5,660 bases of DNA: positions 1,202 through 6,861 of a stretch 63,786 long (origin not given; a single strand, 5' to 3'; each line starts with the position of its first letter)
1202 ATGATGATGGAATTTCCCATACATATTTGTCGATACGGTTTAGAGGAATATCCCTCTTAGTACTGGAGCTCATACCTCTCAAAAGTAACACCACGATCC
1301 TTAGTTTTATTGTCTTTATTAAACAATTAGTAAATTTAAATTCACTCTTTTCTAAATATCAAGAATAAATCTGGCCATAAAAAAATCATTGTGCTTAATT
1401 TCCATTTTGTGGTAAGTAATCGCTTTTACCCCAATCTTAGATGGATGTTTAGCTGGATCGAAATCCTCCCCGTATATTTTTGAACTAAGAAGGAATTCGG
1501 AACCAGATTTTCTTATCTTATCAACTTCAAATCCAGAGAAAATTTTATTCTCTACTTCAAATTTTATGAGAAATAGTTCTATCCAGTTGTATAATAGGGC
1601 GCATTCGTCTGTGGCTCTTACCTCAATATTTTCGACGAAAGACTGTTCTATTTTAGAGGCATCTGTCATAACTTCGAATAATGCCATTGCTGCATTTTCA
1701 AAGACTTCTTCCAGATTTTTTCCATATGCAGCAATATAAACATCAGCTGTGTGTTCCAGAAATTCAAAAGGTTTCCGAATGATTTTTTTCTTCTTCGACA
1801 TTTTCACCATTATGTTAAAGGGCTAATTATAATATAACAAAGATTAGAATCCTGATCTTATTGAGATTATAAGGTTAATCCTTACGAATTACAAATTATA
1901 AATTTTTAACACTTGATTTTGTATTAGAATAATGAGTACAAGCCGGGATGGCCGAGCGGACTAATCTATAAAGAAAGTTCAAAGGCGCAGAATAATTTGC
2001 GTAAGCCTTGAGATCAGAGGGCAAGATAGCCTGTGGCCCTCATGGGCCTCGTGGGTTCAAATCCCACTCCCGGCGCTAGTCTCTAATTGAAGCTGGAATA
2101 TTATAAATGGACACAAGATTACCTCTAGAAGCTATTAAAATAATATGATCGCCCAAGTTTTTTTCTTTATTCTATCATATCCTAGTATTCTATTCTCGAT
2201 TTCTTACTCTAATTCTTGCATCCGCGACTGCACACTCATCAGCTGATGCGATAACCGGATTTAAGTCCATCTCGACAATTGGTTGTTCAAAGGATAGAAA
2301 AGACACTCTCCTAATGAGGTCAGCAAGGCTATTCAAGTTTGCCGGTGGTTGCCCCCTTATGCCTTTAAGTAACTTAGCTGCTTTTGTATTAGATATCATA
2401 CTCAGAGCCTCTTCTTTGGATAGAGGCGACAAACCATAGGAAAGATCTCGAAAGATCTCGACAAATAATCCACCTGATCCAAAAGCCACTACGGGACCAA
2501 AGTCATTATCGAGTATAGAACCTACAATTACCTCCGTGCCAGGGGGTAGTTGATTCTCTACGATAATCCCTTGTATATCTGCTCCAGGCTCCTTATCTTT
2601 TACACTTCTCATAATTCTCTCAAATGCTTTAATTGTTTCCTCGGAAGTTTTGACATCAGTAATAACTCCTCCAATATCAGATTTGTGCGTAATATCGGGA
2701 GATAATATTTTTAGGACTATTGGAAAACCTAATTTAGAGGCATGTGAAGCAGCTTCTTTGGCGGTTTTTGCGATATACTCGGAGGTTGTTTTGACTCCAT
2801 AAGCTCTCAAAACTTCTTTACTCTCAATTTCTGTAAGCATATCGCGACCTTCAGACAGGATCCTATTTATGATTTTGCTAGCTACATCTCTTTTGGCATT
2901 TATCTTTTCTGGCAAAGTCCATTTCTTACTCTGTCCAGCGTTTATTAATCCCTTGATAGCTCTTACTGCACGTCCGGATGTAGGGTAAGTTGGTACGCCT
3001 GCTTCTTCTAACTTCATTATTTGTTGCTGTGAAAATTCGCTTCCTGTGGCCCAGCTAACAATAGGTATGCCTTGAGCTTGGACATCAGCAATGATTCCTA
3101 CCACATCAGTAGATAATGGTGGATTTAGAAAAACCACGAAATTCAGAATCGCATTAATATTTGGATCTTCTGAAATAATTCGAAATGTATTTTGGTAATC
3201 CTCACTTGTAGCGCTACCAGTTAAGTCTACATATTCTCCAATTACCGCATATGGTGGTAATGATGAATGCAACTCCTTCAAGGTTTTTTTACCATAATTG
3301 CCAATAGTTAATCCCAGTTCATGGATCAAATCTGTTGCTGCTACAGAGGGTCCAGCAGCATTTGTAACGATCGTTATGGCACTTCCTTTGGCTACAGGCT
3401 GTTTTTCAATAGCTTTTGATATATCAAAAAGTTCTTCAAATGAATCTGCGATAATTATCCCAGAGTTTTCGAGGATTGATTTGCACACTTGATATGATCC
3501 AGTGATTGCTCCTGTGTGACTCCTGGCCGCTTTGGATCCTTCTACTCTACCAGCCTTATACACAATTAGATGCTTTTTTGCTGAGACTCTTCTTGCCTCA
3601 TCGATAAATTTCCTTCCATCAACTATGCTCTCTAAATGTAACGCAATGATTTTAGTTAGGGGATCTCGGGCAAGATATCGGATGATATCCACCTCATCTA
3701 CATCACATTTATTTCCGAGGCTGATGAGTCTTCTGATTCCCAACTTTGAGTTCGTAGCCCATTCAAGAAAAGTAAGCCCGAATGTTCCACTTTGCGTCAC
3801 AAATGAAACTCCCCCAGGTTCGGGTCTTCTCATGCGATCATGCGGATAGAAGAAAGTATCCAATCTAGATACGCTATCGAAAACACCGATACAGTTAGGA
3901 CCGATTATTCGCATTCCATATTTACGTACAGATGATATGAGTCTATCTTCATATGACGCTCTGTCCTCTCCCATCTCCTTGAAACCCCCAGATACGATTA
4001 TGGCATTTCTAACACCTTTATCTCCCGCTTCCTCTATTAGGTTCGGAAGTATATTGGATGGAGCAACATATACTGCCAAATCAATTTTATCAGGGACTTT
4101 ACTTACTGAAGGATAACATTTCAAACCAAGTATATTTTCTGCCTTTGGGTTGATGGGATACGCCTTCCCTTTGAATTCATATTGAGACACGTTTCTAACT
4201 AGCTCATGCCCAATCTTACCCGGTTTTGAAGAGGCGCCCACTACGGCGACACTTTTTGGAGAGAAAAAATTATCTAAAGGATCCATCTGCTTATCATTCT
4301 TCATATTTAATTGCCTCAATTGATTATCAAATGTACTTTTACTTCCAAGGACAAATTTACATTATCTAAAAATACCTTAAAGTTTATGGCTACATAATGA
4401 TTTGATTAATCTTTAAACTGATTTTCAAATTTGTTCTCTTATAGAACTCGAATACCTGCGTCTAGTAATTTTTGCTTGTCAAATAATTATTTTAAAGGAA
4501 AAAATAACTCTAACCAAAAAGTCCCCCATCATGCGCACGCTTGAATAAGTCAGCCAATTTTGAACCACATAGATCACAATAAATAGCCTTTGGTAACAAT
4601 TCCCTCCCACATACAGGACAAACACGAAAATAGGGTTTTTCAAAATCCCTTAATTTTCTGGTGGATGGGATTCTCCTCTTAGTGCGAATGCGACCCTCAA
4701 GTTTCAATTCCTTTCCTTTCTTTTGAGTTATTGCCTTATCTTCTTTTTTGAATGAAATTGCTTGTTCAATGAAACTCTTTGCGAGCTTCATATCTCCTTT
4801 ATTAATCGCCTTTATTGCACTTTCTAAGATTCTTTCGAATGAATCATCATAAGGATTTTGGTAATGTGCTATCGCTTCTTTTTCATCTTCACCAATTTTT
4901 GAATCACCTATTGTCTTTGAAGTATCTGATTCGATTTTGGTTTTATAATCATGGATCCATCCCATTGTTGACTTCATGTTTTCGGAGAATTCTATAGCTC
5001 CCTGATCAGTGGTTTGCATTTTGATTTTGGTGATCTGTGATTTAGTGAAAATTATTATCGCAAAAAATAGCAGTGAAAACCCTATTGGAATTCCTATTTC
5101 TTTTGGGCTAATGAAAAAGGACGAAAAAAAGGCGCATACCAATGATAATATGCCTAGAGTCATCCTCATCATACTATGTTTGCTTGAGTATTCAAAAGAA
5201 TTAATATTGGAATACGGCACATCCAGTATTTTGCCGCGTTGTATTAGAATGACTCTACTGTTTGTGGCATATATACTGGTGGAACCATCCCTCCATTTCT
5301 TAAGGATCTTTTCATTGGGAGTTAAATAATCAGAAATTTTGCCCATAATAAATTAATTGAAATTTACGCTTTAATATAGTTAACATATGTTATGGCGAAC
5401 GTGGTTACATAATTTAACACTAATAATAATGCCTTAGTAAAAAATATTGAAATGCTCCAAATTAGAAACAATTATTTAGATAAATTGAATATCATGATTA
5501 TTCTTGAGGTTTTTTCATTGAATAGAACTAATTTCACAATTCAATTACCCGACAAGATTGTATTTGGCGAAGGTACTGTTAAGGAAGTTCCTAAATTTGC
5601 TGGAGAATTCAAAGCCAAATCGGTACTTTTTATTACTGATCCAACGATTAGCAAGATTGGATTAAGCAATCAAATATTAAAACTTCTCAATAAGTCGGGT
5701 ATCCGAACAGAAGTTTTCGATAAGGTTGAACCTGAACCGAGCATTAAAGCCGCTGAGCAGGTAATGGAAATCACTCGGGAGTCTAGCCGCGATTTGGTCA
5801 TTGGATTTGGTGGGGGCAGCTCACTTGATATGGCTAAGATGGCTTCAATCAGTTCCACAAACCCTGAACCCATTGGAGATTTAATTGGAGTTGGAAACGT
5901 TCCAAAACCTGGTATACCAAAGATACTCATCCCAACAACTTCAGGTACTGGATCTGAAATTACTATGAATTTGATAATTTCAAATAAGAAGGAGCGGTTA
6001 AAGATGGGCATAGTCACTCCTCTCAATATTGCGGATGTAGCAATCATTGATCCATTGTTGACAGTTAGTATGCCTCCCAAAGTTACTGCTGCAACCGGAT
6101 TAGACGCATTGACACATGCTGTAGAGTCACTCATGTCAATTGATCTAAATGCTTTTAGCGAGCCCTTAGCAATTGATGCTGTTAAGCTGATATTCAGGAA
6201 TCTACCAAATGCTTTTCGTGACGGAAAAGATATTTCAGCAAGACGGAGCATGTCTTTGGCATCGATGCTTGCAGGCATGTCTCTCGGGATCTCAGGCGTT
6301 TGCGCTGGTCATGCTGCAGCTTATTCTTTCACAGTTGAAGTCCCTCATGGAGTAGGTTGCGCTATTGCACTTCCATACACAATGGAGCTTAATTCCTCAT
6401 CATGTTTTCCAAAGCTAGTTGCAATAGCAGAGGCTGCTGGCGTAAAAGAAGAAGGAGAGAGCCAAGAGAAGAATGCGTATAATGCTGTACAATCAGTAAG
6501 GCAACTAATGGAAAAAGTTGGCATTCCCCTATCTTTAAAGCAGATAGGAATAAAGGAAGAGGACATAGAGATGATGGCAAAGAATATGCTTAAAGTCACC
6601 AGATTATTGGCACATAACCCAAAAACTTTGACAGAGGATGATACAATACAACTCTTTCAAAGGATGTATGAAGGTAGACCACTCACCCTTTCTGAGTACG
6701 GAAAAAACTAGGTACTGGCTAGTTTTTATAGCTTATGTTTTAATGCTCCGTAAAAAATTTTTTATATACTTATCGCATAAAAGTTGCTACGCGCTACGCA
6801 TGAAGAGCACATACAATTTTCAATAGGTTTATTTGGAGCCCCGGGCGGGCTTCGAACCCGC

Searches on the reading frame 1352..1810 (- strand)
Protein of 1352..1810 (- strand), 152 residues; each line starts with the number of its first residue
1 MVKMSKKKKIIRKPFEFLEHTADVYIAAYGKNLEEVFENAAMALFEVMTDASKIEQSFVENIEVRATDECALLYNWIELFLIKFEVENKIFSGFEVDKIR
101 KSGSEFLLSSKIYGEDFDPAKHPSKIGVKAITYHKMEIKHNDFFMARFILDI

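Call 80: search_protein_families(library=pfam, proteins=[window:1352-1810:-], max_evalue=0.01)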
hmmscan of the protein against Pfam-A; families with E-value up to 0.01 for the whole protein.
window:1352-1810:- (152 aa): 1 family
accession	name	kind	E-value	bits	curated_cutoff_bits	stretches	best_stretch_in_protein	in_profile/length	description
PF01951.21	Archease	-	1.3e-40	139.3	25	1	15-152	1-136/136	Archease protein family (MTH1598/TM1083)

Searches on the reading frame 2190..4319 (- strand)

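Call 18: search_protein_families(library=pfam, proteins=[window:2190-4319:-])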
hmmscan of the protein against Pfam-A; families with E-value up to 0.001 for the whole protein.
window:2190-4319:- (709 aa): 7 families
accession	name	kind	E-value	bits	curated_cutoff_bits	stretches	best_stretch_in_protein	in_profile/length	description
PF13549.11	ATP-grasp_5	-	1.3e-74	250.7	27.6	1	487-705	2-221/221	ATP-grasp domain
PF13607.11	Succ_CoA_lig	-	1.3e-46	158.2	27.4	1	168-303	1-137/138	Succinyl-CoA ligase like flavodoxin domain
PF13380.12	CoA_binding_2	-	9.5e-28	97.4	22.8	1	22-146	1-113/116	CoA binding domain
PF02629.25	CoA_binding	-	7.5e-14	52.7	22.3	1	20-110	2-95/97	CoA binding domain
PF19045.5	Ligase_CoA_2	-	9.1e-10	39.2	23.7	1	316-455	2-147/162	Ligase-CoA domain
PF08442.15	ATP-grasp_2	-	8.7e-06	25.9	29.5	1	495-616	2-128/202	ATP-grasp domain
PF00549.24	Ligase_CoA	-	1.1e-05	26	24.5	1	363-455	25-125/128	CoA-ligase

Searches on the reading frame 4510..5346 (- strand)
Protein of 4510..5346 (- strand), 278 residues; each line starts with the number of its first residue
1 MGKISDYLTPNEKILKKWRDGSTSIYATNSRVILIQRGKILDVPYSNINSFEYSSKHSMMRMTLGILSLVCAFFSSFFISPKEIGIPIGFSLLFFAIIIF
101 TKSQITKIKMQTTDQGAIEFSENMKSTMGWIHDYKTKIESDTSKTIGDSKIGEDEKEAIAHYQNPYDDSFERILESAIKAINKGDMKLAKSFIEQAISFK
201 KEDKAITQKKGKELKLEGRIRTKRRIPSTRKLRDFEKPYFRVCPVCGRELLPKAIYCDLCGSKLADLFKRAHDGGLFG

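Call 80: search_protein_families(library=pfam, proteins=[window:4510-5346:-], max_evalue=0.01)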
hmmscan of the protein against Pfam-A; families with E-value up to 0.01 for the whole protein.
window:4510-5346:- (278 aa): 5 families
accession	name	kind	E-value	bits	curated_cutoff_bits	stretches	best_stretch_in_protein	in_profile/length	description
PF13240.11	Zn_Ribbon_1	-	0.00015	21.9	25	1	243-264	2-23/23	zinc-ribbon domain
PF03194.20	LUC7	-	0.0007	19.9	33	1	122-248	84-195/246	LUC7 N_terminus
PF12773.13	DZR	-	0.0023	18.5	27.3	1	243-265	1-23/45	Double zinc ribbon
PF14470.12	bPH_3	-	0.0031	18.4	23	1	19-66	19-63/95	Bacterial PH domain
PF22747.2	Zn_ribbon_DUF2089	-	0.0074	16.8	27.6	0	243-264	1-22/32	DUF2089 zinc ribbon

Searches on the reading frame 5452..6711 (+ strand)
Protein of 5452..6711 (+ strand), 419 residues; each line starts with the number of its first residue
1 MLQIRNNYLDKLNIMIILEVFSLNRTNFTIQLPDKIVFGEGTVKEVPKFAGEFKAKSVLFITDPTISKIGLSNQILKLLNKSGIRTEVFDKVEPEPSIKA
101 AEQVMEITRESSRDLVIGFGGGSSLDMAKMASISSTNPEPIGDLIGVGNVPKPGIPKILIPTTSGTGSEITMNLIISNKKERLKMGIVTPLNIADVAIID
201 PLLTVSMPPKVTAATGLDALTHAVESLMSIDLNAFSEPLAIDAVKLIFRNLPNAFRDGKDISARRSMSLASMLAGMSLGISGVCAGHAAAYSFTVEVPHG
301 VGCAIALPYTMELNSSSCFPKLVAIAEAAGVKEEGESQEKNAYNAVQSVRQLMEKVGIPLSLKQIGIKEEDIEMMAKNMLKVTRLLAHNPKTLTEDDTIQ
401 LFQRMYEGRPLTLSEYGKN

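Call 18: search_protein_families(library=pfam, proteins=[window:5452-6711:+])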
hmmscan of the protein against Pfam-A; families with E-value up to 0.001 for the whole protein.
window:5452-6711:+ (419 aa): 3 families
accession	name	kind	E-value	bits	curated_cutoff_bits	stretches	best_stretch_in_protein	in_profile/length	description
PF25137.1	ADH_Fe_C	-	2.5e-47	161.5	27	1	212-406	1-194/194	Fe-containing alcohol dehydrogenase family, C-terminal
PF00465.25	Fe-ADH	-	8e-45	152.9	31.3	1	33-201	1-168/168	Iron-containing alcohol dehydrogenase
PF13685.12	Fe-ADH_2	-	2.1e-12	47.7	28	1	37-135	1-97/149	Iron-containing alcohol dehydrogenase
